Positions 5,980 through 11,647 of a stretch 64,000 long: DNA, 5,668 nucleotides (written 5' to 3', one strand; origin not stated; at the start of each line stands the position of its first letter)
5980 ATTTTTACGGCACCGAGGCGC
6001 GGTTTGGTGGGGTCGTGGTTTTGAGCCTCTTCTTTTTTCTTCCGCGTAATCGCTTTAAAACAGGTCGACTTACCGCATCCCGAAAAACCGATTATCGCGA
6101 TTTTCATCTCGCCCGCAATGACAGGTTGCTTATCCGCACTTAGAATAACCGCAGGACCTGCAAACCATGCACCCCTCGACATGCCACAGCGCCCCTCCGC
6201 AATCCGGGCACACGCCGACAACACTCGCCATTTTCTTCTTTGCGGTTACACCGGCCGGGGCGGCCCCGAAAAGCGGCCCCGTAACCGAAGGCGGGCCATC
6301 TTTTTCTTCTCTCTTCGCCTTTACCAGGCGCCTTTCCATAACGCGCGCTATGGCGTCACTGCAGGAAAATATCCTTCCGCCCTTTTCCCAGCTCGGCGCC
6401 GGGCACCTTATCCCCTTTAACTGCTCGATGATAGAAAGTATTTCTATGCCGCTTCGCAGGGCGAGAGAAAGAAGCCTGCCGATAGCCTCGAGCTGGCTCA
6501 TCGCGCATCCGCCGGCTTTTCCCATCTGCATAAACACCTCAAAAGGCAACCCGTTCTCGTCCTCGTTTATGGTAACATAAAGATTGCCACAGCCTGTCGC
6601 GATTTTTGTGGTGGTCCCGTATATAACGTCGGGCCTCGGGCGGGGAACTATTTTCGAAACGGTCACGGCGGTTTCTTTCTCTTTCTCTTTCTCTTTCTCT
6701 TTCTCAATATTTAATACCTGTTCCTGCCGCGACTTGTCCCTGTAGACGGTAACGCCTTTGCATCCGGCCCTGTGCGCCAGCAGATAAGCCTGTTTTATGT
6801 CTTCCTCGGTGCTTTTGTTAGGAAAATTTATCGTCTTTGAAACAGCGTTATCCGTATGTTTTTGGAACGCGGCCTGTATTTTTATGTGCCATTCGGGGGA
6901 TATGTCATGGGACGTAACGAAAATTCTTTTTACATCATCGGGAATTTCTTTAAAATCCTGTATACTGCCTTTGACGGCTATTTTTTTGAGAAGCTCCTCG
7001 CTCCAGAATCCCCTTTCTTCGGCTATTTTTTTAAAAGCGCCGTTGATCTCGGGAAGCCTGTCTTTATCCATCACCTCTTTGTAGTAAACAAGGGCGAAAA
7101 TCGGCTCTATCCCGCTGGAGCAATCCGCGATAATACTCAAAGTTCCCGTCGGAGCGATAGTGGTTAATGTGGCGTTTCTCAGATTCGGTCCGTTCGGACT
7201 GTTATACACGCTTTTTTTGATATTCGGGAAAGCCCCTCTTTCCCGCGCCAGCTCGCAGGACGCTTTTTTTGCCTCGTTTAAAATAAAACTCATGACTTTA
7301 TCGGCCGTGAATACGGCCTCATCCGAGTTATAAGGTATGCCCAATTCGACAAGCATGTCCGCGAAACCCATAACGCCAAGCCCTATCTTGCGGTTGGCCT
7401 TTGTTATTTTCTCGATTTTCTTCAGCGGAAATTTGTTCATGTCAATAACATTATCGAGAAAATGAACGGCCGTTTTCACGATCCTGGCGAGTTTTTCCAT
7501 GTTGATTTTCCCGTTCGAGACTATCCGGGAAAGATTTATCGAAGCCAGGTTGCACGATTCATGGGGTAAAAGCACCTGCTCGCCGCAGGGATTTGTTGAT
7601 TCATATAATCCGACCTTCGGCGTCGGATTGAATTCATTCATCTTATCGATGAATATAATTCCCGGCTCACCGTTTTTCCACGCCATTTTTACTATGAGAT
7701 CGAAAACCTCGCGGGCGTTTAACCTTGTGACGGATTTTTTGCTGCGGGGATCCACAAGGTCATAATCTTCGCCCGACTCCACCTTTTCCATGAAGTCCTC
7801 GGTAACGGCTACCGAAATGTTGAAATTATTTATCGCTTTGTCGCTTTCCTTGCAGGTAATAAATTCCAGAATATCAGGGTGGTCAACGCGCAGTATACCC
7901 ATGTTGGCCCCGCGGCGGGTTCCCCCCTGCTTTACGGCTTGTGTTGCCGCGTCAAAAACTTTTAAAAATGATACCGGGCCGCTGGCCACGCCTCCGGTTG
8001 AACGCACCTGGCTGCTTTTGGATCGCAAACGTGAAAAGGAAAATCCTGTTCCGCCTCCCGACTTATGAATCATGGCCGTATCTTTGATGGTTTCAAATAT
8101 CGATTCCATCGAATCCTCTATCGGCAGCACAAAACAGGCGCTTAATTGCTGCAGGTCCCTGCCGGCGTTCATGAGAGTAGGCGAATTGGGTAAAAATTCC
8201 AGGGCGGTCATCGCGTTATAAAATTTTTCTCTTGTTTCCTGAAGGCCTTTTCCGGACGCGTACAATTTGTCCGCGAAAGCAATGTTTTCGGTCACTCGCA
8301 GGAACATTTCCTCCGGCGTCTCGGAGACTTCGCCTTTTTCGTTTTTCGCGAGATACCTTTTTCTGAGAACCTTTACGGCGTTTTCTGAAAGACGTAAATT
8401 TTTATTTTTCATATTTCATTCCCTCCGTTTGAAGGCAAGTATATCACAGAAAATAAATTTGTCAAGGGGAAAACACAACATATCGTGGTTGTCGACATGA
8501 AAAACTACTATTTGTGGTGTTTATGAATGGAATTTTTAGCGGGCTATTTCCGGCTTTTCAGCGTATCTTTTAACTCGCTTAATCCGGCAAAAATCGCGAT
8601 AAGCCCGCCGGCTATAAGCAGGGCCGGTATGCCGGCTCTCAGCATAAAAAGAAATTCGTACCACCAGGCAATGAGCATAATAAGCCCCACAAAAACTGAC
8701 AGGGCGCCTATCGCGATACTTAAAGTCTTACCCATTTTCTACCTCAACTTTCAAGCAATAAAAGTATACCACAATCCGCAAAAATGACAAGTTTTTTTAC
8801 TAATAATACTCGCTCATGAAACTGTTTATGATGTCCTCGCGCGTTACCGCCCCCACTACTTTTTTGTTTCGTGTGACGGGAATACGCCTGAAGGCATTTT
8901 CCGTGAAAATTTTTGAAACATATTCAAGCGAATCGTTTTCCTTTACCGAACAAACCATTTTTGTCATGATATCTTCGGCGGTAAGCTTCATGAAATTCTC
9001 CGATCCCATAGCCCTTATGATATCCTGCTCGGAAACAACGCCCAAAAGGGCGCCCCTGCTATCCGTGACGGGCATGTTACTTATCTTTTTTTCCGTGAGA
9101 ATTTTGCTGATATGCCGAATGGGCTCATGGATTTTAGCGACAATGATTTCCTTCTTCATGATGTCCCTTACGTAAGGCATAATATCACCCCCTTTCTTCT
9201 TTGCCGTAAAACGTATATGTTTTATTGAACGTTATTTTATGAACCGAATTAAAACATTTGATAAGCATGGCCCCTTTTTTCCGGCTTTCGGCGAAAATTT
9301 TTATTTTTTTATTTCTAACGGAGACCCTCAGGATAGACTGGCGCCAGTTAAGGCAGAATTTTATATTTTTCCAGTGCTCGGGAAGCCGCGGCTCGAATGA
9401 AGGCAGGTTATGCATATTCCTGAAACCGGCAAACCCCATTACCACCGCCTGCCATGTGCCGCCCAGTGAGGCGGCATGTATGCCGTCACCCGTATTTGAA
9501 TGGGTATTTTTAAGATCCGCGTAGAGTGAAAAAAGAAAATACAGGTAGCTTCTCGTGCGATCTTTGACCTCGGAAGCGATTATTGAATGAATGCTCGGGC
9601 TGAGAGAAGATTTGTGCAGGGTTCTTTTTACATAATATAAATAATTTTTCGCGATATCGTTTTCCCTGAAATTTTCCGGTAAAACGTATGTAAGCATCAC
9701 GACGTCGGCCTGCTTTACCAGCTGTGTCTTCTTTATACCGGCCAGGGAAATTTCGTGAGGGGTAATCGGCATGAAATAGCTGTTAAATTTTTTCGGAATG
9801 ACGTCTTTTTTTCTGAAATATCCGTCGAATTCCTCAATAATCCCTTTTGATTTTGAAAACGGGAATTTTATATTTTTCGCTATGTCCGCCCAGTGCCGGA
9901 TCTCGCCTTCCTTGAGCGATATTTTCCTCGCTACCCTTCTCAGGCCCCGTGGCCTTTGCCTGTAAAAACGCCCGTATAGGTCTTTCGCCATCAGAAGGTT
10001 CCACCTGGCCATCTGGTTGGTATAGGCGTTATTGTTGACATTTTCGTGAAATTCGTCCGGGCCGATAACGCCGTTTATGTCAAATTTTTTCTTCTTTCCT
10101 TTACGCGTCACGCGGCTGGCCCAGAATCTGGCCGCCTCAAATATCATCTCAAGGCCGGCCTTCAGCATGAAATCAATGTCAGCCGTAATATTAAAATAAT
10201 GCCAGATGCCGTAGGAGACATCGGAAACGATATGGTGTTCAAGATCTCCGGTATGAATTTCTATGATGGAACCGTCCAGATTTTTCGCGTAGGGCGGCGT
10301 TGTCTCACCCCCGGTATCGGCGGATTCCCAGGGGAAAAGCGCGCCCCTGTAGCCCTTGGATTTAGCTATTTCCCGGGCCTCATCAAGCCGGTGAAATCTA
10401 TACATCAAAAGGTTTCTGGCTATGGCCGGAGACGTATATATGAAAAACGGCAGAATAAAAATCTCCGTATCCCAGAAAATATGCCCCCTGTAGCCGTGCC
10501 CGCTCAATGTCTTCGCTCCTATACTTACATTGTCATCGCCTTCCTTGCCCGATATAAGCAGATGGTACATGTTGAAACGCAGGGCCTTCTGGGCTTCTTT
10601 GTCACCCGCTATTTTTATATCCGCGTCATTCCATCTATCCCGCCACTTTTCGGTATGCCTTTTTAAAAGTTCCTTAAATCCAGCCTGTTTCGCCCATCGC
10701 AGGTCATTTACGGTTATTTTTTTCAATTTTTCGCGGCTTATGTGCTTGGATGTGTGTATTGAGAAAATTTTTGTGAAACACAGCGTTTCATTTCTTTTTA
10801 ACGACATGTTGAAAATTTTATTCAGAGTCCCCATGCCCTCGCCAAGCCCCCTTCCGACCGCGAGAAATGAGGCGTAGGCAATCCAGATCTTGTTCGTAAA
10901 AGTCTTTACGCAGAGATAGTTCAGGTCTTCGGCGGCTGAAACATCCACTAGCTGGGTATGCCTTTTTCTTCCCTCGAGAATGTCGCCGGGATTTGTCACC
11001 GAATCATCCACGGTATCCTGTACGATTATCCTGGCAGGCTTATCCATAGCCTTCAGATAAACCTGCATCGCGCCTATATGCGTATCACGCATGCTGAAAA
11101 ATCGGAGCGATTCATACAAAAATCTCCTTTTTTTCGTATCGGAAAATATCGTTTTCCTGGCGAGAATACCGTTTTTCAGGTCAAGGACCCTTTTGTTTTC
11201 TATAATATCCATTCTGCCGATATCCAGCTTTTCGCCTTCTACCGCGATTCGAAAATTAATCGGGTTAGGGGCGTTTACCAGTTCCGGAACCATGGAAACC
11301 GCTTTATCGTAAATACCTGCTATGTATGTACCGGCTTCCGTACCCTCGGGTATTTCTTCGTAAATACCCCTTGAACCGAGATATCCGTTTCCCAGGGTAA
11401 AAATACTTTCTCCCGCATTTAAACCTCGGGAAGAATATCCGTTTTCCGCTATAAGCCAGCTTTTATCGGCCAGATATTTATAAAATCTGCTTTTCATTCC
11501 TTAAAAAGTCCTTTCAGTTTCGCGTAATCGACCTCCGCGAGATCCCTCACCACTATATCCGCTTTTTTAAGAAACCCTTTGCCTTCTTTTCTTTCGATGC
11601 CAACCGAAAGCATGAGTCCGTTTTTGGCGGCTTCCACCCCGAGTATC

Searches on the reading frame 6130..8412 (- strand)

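Call 42: search_protein_families(library=pfam, proteins=[window:6130-8412:-], max_evalue=0.00001)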
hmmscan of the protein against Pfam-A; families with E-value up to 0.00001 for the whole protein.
window:6130-8412:- (760 aa): 3 families
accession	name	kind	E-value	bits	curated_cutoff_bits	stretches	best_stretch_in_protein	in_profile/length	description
PF02867.20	Ribonuc_red_lgC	-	6.2e-144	480.9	23.9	1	91-557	1-523/523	Ribonucleotide reductase, barrel domain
PF12637.14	TSCPD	-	6.2e-23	81.3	22.8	1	603-694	6-86/88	TSCPD domain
PF00317.26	Ribonuc_red_lgN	-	1.2e-22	80.2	28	1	7-87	2-76/77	Ribonucleotide reductase, all-alpha domain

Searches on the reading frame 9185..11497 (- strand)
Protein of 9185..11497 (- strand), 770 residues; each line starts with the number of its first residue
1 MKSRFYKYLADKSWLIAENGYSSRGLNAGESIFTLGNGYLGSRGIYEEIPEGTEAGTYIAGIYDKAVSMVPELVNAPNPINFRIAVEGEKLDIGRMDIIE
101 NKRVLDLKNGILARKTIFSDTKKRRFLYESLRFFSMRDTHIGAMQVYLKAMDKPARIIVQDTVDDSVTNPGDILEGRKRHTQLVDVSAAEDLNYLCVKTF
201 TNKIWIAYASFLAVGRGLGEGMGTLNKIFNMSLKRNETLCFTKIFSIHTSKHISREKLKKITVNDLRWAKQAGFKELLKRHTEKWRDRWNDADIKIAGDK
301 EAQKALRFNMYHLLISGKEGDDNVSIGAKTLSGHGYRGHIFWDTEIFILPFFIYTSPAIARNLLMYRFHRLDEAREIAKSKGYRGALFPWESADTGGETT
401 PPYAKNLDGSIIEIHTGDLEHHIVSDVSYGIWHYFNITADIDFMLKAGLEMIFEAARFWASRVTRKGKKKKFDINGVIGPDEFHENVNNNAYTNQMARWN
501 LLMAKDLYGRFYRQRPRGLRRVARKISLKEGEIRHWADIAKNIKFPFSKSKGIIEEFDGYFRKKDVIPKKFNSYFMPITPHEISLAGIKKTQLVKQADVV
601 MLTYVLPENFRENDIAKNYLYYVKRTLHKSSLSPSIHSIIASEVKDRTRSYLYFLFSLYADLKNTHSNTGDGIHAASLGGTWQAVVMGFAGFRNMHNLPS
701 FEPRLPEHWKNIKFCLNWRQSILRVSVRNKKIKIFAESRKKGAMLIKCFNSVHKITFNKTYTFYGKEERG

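Call 42: search_protein_families(library=pfam, proteins=[window:9185-11497:-], max_evalue=0.00001)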
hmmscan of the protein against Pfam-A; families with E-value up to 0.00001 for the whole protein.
window:9185-11497:- (770 aa): 3 families
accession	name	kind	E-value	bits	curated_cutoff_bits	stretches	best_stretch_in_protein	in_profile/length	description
PF03632.21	Glyco_hydro_65m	-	3.2e-117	392.1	27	1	307-683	1-371/371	Glycosyl hydrolase family 65 central catalytic domain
PF03636.21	Glyco_hydro_65N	-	1.3e-45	156.4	26.6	1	18-251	2-233/233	Glycosyl hydrolase family 65, N-terminal domain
PF03633.20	Glyco_hydro_65C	-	1.4e-10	41.3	22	1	696-748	5-55/62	Glycosyl hydrolase family 65, C-terminal domain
